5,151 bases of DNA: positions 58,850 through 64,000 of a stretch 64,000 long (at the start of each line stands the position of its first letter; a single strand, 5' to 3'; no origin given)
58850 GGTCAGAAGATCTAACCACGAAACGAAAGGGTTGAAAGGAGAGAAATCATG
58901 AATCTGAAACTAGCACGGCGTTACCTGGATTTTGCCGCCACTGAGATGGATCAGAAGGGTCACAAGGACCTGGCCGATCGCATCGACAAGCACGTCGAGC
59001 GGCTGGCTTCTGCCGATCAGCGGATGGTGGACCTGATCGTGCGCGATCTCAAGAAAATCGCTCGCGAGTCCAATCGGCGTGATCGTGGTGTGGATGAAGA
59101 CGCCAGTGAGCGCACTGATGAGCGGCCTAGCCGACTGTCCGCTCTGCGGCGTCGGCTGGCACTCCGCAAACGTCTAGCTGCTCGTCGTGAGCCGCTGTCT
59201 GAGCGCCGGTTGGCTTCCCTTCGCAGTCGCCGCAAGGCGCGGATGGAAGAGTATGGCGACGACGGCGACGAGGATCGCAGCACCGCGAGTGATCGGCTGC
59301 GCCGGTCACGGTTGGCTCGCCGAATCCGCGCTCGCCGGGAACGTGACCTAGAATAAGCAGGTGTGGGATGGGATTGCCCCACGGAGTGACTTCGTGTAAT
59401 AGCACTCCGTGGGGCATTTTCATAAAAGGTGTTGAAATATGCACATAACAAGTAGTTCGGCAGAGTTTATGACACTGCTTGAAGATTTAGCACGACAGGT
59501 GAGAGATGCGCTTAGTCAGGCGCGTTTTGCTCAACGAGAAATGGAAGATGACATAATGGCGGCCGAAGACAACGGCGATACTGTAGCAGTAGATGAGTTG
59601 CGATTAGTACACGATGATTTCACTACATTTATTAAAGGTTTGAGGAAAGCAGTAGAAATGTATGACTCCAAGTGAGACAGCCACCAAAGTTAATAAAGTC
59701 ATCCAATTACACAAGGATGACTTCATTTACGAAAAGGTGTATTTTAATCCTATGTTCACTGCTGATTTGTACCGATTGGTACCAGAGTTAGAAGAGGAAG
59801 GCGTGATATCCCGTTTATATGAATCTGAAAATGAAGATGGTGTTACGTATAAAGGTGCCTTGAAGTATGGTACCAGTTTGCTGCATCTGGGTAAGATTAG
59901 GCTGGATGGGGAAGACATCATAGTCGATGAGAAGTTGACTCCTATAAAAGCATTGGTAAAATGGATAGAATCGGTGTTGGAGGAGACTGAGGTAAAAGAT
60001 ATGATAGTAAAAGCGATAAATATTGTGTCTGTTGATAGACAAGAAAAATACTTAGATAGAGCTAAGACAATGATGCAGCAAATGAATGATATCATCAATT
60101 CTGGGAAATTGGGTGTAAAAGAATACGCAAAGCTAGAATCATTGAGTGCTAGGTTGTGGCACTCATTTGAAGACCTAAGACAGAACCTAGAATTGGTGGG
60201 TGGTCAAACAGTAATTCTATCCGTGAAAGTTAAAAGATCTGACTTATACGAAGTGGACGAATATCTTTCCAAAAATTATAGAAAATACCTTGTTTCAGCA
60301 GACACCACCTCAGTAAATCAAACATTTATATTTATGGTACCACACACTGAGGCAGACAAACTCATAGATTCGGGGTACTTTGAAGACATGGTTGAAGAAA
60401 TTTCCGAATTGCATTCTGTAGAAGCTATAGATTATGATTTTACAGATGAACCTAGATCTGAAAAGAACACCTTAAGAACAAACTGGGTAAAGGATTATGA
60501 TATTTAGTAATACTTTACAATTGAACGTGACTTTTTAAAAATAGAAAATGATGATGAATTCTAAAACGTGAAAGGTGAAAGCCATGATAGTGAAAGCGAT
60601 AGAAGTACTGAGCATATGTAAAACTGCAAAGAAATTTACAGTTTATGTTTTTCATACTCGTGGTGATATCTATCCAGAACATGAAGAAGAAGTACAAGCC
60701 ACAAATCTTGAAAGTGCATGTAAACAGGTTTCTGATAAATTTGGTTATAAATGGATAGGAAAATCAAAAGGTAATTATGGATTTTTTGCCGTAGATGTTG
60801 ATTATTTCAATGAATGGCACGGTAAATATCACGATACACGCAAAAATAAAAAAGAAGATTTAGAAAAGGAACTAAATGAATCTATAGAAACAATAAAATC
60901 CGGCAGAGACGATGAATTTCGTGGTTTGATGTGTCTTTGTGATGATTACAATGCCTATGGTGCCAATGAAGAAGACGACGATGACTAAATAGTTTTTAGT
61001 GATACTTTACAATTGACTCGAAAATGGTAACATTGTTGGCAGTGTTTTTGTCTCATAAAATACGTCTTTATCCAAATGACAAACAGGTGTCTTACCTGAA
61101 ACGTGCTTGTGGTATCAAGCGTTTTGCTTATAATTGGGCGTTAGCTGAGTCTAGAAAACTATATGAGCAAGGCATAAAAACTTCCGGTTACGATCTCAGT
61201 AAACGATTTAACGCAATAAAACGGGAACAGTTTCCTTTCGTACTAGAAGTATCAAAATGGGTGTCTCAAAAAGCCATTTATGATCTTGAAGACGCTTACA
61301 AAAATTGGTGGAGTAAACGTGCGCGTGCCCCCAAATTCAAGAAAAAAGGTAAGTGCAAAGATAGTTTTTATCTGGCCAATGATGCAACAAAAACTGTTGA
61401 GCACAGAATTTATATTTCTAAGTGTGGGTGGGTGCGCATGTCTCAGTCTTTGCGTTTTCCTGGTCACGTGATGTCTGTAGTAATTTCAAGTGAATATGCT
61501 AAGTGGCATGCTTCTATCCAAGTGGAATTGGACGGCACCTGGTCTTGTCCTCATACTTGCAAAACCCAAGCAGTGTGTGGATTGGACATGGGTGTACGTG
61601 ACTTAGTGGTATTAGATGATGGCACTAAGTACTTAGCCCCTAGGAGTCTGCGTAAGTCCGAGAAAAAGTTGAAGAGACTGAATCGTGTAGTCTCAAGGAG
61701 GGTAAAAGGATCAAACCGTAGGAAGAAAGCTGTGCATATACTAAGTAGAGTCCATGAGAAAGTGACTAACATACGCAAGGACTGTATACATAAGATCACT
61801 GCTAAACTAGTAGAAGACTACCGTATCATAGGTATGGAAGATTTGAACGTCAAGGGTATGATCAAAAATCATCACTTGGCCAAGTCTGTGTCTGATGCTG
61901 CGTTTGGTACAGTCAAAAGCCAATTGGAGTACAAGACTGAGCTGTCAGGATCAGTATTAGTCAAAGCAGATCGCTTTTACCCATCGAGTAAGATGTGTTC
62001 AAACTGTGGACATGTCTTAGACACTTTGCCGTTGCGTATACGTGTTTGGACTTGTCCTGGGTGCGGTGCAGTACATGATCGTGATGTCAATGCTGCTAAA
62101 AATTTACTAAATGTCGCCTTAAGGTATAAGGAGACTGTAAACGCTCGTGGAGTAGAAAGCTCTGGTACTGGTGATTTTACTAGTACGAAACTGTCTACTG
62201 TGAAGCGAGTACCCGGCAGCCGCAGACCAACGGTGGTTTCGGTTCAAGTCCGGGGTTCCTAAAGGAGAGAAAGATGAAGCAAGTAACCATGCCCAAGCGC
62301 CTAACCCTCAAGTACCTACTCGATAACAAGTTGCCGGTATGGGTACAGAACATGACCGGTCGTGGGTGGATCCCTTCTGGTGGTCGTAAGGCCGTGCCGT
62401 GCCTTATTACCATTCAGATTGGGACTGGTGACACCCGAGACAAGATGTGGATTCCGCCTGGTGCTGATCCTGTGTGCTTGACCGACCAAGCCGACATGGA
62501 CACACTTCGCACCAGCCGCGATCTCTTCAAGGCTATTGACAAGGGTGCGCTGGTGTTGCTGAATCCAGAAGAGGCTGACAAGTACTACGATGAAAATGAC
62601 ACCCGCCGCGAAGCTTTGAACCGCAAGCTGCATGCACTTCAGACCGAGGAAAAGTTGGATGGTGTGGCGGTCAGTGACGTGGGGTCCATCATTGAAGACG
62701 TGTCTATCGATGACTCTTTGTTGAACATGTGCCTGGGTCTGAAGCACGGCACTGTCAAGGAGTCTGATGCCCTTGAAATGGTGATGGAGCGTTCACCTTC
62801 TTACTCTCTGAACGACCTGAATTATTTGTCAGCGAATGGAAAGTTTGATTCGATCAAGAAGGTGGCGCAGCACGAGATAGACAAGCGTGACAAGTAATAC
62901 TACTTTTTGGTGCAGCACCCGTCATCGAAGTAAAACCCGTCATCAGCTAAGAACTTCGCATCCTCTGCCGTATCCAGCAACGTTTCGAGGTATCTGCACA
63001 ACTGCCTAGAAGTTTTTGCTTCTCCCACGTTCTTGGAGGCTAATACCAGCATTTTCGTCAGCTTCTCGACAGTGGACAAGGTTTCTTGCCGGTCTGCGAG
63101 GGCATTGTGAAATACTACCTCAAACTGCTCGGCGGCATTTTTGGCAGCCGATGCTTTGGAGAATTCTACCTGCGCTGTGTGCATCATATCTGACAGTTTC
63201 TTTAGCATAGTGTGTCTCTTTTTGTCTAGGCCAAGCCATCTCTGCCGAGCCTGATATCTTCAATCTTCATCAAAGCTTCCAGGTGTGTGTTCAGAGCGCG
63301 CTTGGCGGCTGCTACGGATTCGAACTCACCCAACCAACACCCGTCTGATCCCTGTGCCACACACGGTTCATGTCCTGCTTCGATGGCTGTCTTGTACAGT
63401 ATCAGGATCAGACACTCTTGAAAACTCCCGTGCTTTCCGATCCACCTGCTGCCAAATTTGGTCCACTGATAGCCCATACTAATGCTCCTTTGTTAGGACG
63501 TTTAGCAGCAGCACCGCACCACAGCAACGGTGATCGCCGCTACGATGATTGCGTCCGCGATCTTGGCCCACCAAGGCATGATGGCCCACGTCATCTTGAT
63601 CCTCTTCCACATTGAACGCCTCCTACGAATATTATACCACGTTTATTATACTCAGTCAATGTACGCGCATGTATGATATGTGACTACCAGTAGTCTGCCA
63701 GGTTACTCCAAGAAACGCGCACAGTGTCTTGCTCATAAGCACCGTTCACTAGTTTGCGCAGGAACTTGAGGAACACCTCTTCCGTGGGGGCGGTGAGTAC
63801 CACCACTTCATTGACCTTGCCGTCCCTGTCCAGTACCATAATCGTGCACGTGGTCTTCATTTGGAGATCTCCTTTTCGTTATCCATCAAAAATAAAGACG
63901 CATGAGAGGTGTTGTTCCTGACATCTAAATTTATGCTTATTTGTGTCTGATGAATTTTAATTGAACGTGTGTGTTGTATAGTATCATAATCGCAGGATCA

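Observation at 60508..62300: Intact TnpB in a late-gene context, with flanking 15-bp direct repeats and a structured 3' end (candidate omega RNA)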

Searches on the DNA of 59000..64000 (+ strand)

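Call 5: search_rna_families(source=window, start=59000, end=64000, threshold=evalue, max_evalue=10, show_alignments=3)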
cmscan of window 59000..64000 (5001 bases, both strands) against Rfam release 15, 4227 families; matches with E-value up to 10: 2.
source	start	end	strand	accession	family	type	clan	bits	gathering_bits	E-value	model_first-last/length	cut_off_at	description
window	60025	60098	+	RF01281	snoR35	Gene; snRNA; snoRNA; CD-box;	CL00053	17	40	4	1-81/81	no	Small nucleolar RNA snoR35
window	60873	61004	+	RF02079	STnc180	Gene; sRNA;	-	16.7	50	7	1-208/208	no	Enterobacterial sRNA STnc180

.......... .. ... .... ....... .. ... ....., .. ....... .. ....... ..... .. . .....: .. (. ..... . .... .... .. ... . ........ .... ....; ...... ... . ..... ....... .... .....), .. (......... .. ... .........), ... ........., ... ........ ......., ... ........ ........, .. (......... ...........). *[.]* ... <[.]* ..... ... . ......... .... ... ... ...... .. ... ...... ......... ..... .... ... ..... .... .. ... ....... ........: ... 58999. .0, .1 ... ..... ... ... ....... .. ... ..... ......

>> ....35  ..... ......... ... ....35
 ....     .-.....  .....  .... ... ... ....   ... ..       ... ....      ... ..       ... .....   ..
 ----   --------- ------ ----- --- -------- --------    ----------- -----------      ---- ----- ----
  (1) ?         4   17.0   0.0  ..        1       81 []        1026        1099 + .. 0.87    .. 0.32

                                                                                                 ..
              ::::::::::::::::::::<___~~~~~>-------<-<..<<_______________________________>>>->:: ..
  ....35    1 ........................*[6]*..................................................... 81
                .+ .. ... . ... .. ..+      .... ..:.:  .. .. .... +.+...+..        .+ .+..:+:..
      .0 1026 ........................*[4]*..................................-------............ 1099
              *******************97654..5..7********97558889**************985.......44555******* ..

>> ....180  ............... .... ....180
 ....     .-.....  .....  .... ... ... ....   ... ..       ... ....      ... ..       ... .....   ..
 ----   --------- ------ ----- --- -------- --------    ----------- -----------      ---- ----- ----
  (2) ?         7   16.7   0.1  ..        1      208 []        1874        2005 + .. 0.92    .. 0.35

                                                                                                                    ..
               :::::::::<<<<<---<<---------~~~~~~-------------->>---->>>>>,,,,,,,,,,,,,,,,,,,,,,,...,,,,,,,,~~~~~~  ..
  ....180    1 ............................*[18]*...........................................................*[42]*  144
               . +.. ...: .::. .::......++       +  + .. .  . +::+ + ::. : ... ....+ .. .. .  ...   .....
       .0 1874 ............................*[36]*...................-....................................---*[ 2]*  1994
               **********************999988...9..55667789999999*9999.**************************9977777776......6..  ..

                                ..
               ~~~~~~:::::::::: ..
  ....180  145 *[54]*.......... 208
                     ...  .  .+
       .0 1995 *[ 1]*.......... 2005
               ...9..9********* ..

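Call 53: build_rna_model(alignment_id=A4, structure=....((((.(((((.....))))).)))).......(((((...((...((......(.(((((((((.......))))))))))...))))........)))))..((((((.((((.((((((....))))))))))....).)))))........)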
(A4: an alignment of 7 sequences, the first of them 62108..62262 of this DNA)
Model R1 built from alignment A4 (7 sequences, 158 columns); structure: as given.
model positions 149; base pairs 44; branch points 2; effective number of sequences 1.38; information 0.59 bits per position. Calibrated on 0.2 Mb of random sequence (short: E-values are rough).
structure used (alignment columns):
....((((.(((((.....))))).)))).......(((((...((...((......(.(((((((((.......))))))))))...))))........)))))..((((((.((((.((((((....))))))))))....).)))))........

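Call 54: search_with_rna_model(model_id=R1, sources=[window, L001, L002, L003, L004, L005, L006, L007, L008, L009, L010, L011, L012, L013, L014, L015, L016, L017, L018, L019, L020, L021, L022, L023, L024, L025, L026, L027, L028, L029, L030, L031, L032, L033, L034, L035, L036, L037, L038, L039, L040, L041, L042, L043, L044, L045, L046, L047, L048, L049, L050, L051, L052, L053, L054, L055, L056, L057, L058, L059, L060, L061, L062, L063, L064], max_evalue=0.01, make_alignment=true)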
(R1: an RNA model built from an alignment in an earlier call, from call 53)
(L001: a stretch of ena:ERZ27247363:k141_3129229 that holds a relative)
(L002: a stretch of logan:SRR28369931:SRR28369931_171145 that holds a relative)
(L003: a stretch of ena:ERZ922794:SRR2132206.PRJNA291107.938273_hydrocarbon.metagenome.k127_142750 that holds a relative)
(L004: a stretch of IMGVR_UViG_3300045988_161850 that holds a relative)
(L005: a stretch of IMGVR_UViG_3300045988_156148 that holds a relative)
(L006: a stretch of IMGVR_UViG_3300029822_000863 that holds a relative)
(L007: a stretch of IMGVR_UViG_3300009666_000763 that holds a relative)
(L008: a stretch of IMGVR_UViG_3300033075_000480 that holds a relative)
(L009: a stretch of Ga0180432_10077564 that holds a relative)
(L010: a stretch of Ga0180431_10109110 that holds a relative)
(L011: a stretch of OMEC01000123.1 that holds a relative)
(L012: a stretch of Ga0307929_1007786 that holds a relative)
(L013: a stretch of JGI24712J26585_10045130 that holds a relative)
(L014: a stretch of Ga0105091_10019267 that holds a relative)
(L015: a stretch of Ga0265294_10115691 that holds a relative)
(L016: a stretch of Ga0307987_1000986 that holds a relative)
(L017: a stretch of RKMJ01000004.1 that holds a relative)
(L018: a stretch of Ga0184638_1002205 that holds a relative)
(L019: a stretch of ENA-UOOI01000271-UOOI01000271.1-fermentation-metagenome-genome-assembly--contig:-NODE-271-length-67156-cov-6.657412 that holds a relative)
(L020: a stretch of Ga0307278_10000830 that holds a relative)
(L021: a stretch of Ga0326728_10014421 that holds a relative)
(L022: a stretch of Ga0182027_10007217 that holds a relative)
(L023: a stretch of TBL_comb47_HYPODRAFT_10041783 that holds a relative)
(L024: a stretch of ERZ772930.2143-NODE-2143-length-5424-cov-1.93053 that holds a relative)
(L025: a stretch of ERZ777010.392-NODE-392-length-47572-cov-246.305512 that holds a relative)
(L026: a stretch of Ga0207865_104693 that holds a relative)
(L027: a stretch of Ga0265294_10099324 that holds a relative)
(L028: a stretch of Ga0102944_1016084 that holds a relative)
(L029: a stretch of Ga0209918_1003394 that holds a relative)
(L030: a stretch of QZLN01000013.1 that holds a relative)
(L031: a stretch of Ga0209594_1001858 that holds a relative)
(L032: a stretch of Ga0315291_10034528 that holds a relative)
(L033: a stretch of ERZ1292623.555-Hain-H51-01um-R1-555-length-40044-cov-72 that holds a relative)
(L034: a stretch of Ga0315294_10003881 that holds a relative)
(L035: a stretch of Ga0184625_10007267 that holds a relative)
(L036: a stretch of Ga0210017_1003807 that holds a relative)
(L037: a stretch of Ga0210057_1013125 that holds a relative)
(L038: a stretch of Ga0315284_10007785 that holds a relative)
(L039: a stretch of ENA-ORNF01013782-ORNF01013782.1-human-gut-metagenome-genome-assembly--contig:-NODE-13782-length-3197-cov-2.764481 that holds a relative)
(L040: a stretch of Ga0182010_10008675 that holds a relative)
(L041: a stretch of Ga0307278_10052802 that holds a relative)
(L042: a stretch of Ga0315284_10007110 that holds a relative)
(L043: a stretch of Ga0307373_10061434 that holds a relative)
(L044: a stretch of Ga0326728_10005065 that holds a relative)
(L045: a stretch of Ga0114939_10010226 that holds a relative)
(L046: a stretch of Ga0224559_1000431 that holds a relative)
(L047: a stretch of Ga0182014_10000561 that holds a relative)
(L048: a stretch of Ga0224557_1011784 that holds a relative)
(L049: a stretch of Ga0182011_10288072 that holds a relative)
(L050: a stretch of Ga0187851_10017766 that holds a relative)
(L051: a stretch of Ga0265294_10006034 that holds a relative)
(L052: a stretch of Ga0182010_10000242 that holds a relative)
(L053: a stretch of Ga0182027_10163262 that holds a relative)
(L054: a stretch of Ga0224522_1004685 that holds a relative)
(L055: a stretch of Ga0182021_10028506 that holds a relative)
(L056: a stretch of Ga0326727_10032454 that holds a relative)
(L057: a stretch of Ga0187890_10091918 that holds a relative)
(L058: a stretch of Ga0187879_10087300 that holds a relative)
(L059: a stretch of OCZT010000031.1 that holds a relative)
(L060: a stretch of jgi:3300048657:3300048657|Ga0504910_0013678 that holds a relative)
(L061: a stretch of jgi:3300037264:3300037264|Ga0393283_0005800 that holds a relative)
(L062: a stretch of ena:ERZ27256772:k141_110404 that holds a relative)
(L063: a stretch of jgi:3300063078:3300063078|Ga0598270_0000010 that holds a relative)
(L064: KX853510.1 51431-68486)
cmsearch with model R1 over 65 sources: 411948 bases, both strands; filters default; matches with E-value up to 0.01: 21.
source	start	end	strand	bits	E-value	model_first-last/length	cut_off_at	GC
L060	3062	3210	+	153.5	9.3e-45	1-149/149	no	0.59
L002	6070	6218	+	151.4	4e-44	1-149/149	no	0.53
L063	5070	5221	+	149.1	2e-43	1-149/149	no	0.62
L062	2170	2318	+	147.9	4.9e-43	1-149/149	no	0.54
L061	1313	1464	+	144.1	7.4e-42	1-149/149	no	0.55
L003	6070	6209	+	131.4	5.6e-38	1-149/149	no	0.53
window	62108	62262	+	119.4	2.6e-34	1-149/149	no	0.49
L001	11085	11239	+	119.4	2.6e-34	1-149/149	no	0.49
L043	3380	3500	+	57.7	2.3e-15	1-149/149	no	0.64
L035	4115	4216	+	51.1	2.4e-13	1-149/149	no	0.7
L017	4055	4173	+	41.7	1.9e-10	1-149/149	no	0.7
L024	1406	1528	+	32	1.8e-07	1-149/149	no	0.5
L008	4857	5018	+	29.3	1.3e-06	1-149/149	no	0.54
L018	4147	4202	+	29.2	1.3e-06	36-96/149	no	0.71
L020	4147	4202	+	29.2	1.3e-06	36-96/149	no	0.71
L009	1162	1276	+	26.4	9.5e-06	1-149/149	no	0.58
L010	1514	1628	+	26.4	9.5e-06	1-149/149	no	0.58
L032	3482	3618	+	20.3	0.0007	1-149/149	no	0.54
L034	2178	2314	+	20.3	0.0007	1-149/149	no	0.54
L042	428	564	+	20.3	0.0007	1-149/149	no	0.54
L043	2702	2847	-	19.4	0.0014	1-149/149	no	0.6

Alignment A5: 21 matches aligned to the model, 249 columns, each read 5' to 3' on its own strand. Consensus structure (alignment columns), stored with it:
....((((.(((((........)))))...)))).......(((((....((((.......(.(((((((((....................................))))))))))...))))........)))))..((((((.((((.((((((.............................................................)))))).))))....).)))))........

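Call 77: search_rna_families(sources=[L002, L003, L060, L061, L062, L063], threshold=gathering)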
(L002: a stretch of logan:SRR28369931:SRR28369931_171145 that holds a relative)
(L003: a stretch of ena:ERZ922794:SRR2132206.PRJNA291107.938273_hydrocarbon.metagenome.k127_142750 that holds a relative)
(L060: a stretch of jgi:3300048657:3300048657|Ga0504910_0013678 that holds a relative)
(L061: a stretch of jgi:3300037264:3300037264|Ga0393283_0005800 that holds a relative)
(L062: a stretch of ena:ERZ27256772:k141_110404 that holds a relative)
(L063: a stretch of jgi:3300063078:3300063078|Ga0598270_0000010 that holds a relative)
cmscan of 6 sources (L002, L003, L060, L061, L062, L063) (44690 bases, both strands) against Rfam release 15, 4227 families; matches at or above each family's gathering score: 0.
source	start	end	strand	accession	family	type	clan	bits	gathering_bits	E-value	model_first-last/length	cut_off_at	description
